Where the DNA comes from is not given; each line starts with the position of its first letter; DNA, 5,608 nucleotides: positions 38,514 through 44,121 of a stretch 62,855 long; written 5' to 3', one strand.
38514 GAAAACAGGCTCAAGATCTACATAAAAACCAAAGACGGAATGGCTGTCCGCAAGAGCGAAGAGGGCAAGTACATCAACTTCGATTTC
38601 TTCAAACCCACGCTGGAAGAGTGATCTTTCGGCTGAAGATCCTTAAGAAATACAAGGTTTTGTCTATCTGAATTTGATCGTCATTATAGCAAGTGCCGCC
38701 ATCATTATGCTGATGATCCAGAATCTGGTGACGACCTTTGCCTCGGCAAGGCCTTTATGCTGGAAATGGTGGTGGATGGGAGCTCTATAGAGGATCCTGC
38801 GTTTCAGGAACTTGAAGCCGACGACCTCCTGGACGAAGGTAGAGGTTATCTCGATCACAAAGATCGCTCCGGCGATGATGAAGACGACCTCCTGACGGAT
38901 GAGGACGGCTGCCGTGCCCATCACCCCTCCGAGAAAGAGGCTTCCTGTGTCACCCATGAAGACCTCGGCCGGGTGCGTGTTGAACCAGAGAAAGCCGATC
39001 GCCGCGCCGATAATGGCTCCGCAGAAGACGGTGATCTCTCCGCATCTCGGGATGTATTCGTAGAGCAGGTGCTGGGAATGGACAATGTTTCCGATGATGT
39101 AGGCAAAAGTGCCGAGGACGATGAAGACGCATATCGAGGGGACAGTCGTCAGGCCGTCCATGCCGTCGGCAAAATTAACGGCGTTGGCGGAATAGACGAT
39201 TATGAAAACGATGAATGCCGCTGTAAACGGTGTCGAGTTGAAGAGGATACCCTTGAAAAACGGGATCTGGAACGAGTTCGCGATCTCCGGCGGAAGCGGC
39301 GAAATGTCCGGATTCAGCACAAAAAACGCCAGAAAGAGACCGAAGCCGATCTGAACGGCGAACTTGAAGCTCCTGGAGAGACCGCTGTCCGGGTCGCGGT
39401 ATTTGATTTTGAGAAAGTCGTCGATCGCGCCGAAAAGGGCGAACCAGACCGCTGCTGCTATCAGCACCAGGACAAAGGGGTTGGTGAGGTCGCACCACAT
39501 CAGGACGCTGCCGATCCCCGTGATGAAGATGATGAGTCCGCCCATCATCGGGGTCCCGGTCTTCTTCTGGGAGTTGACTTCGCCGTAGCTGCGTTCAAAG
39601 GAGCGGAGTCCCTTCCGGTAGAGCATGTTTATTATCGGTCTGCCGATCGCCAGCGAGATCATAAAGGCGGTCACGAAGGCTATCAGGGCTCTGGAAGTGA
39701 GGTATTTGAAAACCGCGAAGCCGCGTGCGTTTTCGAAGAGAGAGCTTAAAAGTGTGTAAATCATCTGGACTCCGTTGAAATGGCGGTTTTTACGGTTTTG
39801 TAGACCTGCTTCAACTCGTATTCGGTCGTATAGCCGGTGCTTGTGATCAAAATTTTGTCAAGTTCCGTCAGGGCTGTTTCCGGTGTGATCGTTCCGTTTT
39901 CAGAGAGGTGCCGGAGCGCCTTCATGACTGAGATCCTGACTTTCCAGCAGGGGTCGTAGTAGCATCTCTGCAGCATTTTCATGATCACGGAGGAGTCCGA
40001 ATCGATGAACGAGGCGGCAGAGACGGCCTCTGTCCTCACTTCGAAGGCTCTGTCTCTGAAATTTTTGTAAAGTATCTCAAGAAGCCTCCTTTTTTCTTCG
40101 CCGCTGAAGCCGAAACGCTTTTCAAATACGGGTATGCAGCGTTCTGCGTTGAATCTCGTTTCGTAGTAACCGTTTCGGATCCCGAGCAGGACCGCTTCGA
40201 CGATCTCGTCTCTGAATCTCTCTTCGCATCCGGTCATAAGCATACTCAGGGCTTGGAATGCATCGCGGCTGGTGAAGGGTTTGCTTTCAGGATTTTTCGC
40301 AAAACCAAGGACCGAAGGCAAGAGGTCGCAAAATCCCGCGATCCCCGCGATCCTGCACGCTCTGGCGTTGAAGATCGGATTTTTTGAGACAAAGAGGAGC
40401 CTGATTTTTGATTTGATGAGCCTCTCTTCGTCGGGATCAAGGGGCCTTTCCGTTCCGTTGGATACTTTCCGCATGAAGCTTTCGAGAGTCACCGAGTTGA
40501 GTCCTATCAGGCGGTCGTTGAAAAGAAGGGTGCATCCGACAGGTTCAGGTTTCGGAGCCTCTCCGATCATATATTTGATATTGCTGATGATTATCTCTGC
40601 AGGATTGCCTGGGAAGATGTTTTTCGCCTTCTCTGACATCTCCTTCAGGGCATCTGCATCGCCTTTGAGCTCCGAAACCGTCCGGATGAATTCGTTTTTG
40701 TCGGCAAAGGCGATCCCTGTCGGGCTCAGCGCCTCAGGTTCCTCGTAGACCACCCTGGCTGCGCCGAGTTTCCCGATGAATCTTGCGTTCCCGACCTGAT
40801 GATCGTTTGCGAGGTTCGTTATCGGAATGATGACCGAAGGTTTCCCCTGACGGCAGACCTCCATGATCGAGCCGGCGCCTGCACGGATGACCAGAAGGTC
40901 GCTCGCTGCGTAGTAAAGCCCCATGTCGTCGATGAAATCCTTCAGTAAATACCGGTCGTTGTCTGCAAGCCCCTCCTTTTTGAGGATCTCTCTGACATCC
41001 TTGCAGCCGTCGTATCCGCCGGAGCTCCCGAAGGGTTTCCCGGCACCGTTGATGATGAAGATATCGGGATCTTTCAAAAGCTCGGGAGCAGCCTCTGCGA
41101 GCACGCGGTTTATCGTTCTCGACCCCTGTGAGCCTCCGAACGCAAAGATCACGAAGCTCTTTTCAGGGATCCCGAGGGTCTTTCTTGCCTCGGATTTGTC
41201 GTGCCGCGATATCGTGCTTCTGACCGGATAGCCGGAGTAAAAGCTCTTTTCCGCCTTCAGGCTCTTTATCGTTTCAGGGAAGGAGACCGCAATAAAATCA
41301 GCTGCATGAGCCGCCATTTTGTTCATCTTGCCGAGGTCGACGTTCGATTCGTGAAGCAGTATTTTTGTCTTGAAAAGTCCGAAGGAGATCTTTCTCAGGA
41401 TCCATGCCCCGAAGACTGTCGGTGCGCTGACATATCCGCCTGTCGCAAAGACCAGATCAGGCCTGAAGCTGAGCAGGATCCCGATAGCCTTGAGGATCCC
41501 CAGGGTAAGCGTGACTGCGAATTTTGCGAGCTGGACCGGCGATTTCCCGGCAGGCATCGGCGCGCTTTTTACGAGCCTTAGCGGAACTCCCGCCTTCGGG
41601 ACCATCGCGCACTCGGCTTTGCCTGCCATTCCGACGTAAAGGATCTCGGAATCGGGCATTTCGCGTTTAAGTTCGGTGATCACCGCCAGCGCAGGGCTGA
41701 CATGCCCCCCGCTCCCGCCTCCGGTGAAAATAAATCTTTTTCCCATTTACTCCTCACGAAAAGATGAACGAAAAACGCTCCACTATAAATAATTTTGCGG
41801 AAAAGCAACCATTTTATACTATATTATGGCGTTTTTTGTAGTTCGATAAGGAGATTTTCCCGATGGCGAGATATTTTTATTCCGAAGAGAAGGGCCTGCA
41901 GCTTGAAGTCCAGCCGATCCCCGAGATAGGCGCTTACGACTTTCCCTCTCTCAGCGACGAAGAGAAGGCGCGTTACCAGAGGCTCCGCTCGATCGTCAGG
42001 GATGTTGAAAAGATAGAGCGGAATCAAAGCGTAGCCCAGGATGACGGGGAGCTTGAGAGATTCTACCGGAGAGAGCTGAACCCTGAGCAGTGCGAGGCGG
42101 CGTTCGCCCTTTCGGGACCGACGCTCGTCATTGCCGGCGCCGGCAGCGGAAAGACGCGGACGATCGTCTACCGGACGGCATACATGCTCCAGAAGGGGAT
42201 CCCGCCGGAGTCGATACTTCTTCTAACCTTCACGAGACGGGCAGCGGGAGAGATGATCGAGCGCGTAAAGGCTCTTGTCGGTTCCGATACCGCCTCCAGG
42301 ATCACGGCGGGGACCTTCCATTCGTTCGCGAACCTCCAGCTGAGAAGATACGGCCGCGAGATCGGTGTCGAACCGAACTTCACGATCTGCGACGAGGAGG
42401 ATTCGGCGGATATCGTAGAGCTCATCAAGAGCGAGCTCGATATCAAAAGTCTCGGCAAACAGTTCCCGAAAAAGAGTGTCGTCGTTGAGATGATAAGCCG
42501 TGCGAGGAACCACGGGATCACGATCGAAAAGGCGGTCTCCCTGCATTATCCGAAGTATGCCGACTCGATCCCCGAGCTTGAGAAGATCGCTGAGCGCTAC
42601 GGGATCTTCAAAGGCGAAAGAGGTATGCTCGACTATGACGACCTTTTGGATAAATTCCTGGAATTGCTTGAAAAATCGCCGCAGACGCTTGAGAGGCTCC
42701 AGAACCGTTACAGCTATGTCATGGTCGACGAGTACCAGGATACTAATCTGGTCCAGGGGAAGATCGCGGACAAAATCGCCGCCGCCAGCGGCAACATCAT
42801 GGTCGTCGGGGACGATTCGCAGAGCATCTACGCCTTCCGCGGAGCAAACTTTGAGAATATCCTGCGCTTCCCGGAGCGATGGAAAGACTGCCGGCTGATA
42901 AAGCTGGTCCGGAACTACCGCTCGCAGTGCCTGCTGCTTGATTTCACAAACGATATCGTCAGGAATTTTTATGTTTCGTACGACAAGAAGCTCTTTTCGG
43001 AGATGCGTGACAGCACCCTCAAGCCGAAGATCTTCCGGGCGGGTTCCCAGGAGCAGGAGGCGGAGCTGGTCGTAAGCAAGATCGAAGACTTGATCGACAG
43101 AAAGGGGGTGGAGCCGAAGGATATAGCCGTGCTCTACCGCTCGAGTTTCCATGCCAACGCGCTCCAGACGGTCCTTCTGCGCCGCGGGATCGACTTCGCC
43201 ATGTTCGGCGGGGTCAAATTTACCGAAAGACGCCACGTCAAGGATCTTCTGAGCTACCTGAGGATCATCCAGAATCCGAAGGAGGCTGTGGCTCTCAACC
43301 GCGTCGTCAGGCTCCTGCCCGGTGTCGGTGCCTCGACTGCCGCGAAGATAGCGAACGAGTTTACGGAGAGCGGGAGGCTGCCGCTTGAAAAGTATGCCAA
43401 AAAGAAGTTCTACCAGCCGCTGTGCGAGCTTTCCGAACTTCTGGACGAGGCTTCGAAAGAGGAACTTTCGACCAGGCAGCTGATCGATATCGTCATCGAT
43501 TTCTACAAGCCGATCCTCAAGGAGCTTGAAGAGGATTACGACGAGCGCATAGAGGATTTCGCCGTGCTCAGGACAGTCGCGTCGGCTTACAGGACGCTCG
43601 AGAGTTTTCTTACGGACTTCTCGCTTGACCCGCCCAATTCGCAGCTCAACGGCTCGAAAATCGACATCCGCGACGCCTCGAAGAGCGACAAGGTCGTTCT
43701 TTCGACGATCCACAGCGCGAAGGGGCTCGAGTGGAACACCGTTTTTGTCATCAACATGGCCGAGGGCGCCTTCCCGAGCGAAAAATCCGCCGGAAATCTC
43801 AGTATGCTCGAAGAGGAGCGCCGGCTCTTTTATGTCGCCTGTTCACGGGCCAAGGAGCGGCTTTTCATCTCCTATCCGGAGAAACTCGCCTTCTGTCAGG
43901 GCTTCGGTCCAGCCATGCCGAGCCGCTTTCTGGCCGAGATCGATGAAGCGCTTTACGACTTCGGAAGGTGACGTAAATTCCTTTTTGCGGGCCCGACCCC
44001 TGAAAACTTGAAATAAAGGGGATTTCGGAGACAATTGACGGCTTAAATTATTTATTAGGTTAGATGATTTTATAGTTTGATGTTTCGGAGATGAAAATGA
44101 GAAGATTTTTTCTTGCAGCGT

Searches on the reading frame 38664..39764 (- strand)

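Call 8: search_protein_families(library=pfam, proteins=[window:38664-39764:-], max_evalue=0.001)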
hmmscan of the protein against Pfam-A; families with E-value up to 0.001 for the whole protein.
window:38664-39764:- (366 aa): 1 family
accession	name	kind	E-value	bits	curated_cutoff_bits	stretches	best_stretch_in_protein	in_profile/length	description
PF00953.26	Glycos_transf_4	-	7.8e-31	107.7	27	1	99-288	2-158/160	Glycosyl transferase family 4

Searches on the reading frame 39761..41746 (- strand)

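Call 8: search_protein_families(library=pfam, proteins=[window:39761-41746:-], max_evalue=0.001)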
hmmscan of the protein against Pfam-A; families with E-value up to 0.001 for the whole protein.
window:39761-41746:- (661 aa): 3 families
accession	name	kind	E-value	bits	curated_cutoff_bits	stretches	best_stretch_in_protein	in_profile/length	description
PF04101.22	Glyco_tran_28_C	-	9.9e-22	78.2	22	1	199-336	1-126/166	Glycosyltransferase family 28 C-terminal domain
PF03033.26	Glyco_transf_28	-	1.4e-20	74.2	26.2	1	5-152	1-137/139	Glycosyltransferase family 28 N-terminal domain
PF02985.28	HEAT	-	0.00089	19.7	23.5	0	588-617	1-30/31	HEAT repeat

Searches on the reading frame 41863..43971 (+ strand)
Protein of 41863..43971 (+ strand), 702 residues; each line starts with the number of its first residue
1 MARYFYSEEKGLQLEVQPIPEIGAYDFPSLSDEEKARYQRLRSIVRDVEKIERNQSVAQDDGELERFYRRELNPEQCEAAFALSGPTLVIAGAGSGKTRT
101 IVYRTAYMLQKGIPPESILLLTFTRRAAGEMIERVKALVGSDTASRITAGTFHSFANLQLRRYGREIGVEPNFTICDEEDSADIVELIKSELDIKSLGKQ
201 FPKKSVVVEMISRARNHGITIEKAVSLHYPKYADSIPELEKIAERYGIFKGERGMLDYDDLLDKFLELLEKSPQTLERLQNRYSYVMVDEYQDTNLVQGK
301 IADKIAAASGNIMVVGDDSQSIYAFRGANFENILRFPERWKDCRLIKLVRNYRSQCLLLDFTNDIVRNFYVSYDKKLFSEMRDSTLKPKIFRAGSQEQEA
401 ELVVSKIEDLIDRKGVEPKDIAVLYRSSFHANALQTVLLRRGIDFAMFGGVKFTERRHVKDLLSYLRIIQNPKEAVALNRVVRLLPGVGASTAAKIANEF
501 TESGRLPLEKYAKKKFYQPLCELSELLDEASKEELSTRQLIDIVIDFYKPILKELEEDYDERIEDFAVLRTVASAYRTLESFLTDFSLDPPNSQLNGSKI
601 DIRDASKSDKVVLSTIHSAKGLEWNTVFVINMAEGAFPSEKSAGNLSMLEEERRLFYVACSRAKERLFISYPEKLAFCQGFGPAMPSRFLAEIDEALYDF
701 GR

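Call 8: search_protein_families(library=pfam, proteins=[window:41863-43971:+], max_evalue=0.001)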
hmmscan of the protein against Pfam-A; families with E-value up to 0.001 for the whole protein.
window:41863-43971:+ (702 aa): 7 families
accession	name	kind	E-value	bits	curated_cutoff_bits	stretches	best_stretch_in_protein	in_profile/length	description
PF00580.27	UvrD-helicase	-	2.5e-75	254.1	23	1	72-338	1-268/271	UvrD/REP helicase N-terminal domain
PF13361.12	UvrD_C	-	2.8e-57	195.2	25.6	1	346-673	1-349/350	UvrD-like helicase C-terminal domain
PF13245.12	AAA_19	-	4.5e-22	79.1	25.1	1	83-326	10-134/134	AAA domain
PF13538.12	UvrD_C_2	-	1.3e-10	41.4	27.4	1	611-669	2-51/52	UvrD-like helicase C-terminal domain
PF13604.12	AAA_30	-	3.7e-07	30.5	27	0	71-182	1-100/191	AAA domain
PF01443.25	Viral_helicase1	-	2.6e-05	24.6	21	0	606-669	172-226/228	Viral superfamily 1 RNA helicase core domain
PF13087.12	AAA_12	-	0.00074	19.6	27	0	599-669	138-190/195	AAA domain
